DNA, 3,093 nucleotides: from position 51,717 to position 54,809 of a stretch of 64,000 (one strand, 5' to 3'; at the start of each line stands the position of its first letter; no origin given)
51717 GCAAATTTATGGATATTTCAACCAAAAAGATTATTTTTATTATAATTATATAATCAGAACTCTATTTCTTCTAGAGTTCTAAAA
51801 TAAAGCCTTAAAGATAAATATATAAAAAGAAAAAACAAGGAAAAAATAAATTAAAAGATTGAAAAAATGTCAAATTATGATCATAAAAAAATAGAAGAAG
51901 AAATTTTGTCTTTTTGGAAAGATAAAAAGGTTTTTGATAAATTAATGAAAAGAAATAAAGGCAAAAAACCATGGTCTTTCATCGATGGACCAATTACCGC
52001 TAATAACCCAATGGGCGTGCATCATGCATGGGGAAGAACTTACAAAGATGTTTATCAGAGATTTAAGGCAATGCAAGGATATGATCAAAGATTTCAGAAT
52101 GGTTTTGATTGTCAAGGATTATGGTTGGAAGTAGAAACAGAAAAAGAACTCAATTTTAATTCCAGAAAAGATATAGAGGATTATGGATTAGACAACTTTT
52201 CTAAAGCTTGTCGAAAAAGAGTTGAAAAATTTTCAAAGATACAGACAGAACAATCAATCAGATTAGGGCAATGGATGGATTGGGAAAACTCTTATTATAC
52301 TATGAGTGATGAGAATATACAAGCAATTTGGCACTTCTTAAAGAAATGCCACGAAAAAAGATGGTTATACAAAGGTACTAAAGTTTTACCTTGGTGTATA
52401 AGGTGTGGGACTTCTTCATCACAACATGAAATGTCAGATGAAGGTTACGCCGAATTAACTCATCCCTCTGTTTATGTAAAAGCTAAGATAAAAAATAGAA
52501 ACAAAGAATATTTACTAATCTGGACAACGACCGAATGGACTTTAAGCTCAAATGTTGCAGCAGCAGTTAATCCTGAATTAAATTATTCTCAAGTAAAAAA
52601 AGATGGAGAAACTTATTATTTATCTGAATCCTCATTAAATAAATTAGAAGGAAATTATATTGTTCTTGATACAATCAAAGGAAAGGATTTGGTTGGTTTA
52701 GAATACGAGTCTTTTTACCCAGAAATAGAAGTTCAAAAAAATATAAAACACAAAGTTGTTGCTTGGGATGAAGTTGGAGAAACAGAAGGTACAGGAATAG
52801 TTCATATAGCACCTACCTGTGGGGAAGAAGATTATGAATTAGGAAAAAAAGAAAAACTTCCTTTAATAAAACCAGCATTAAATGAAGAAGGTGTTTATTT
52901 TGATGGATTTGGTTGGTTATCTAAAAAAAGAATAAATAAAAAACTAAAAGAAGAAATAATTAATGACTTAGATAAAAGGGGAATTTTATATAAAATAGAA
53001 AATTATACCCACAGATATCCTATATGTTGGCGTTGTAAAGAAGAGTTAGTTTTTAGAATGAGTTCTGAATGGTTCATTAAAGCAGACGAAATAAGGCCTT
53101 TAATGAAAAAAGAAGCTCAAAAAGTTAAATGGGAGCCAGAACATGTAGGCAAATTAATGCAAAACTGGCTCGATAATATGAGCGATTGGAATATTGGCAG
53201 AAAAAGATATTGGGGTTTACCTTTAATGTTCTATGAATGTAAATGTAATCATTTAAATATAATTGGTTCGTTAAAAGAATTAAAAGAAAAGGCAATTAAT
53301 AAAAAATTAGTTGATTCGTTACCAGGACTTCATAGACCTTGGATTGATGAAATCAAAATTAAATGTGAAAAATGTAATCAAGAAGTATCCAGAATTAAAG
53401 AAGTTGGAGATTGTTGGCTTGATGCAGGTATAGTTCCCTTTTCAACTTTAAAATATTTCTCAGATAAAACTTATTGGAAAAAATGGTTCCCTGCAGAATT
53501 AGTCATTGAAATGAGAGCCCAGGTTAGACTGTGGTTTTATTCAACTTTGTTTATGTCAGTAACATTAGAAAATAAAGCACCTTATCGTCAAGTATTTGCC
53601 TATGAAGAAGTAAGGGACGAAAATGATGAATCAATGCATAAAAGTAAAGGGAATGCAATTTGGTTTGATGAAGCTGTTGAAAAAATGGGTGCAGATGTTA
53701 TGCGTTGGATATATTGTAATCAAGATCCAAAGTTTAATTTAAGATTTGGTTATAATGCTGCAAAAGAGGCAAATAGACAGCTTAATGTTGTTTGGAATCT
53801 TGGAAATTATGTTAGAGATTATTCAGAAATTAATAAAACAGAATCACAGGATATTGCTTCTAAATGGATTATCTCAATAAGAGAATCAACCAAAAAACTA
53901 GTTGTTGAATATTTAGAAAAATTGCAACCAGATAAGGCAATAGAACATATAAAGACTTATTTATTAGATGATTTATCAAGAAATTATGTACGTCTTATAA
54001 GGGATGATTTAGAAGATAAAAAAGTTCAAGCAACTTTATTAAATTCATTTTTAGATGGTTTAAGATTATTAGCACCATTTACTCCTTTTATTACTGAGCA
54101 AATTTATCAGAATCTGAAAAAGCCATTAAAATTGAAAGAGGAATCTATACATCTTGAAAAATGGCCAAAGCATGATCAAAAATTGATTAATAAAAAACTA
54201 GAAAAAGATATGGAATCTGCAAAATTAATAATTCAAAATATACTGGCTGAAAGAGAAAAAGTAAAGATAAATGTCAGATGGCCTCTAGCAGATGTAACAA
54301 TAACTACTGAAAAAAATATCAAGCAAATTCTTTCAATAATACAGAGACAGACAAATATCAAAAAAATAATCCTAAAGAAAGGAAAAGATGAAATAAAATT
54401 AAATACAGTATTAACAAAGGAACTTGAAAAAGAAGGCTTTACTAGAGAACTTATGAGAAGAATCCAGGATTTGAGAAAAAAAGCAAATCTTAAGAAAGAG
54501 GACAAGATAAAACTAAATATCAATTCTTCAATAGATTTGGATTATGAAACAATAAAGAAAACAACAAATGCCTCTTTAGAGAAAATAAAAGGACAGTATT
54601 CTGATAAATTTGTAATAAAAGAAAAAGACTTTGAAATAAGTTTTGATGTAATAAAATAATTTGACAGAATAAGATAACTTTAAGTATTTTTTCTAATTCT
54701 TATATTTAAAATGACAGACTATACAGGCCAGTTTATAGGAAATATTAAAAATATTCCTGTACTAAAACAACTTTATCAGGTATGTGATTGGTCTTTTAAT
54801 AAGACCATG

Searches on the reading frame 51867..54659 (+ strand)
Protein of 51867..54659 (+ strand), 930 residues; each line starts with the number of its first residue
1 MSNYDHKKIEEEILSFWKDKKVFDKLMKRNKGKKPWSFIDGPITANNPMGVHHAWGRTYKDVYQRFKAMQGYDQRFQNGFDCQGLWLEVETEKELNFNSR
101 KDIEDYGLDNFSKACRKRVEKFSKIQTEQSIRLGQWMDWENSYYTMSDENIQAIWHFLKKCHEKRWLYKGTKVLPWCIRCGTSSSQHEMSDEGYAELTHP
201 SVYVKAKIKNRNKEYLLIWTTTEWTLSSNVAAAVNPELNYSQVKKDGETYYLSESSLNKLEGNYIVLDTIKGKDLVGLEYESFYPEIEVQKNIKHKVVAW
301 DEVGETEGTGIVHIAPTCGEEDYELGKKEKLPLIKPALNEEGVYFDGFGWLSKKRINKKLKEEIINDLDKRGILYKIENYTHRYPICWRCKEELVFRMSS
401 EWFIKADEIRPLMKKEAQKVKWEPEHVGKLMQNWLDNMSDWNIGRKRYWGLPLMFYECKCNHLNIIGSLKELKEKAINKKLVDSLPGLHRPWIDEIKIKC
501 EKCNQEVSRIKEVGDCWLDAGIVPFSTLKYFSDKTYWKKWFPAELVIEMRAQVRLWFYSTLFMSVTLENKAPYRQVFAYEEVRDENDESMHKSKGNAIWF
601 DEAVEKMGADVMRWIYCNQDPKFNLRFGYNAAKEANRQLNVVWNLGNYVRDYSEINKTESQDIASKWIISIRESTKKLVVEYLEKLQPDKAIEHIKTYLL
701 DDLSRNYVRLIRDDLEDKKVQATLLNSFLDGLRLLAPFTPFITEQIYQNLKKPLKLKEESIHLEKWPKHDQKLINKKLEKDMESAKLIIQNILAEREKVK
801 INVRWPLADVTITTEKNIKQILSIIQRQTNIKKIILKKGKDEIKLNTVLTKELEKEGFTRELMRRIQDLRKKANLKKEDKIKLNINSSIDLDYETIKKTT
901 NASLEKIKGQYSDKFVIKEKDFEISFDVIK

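Call 25: search_protein_families(library=pfam, proteins=[window:51867-54659:+], max_evalue=0.0001)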
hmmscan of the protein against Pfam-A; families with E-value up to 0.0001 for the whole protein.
window:51867-54659:+ (930 aa): 5 families
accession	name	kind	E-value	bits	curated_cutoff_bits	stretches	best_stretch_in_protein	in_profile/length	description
PF00133.28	tRNA-synt_1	-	5.4e-85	286.1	22.7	1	13-621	2-407/414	tRNA synthetases class I (I, L, M and V)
PF08264.19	Anticodon_1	-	8.4e-26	91.1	25.1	1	666-809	2-145/148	Anticodon-binding domain of tRNA ligase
PF09334.17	tRNA-synt_1g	-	4.1e-13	49.3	20.1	1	517-649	248-387/391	tRNA synthetases class I (M)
PF19302.4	DUF5915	-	1.4e-10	41.5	27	1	767-892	27-151/195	Domain of unknown function (DUF5915)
PF01921.24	tRNA-synt_1f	-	4e-06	26.4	27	1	567-630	262-323/360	tRNA synthetases class I (K)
